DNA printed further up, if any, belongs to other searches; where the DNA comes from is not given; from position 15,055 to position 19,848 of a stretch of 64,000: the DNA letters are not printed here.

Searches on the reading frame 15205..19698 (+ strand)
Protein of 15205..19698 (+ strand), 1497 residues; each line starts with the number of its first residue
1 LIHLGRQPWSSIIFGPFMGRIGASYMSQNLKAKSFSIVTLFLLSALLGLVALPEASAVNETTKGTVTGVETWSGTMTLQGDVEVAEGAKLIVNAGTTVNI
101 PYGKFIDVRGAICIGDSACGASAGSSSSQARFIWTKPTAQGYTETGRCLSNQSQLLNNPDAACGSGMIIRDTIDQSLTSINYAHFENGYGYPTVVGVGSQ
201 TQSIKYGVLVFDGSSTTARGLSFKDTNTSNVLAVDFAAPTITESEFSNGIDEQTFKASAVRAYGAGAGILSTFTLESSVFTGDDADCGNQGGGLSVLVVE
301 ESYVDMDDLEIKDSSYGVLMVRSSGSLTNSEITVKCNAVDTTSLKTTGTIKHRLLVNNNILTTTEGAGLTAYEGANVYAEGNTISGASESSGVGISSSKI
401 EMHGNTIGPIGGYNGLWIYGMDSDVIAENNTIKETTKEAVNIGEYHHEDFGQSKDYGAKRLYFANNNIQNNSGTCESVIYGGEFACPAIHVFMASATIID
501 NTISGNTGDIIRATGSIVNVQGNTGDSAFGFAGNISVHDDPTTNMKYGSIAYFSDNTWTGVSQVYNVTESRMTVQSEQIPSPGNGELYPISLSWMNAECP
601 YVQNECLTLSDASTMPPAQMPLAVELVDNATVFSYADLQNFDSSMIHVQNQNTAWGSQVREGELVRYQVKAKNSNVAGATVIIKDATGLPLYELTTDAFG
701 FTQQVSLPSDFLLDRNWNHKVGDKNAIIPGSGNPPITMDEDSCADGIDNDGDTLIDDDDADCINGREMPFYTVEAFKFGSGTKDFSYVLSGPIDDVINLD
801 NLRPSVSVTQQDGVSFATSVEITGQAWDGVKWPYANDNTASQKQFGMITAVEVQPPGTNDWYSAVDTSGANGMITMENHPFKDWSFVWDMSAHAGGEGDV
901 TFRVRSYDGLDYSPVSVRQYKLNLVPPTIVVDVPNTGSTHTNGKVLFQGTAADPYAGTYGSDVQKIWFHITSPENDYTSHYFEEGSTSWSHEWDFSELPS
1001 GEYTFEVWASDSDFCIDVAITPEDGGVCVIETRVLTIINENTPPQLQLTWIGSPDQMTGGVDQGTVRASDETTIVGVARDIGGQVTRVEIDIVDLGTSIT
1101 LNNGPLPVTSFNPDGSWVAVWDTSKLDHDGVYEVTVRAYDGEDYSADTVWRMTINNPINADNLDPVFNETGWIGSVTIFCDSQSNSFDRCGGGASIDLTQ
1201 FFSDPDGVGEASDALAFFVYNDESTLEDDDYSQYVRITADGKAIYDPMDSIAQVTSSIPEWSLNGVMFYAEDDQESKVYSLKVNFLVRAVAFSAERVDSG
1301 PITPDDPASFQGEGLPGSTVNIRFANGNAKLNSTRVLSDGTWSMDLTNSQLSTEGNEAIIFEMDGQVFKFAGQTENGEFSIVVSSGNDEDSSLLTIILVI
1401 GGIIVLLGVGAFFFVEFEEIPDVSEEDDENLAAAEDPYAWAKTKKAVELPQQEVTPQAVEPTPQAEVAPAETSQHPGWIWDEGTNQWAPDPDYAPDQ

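Call 7: search_protein_families(library=pfam, proteins=[window:15205-19698:+], max_evalue=0.01)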
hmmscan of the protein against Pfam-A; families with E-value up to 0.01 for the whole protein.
window:15205-19698:+ (1497 aa): 5 families
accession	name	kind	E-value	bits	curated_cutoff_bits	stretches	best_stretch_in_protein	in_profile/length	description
PF13229.12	Beta_helix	-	1.2e-07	31.9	25.9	2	355-524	12-157/158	Right handed beta helix region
PF17936.7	Big_6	-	0.00096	19.8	27.6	0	1308-1353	15-59/83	Bacterial Ig domain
PF05048.19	NosD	-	0.0021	17.9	23.6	1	265-441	15-150/212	Periplasmic copper-binding protein (NosD)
PF07495.19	Y_Y_Y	-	0.0022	18.3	26.6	0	990-1013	27-50/65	Y_Y_Y domain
PF17957.7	Big_7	-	0.003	18.6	24.1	1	927-1007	1-70/70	Bacterial Ig domain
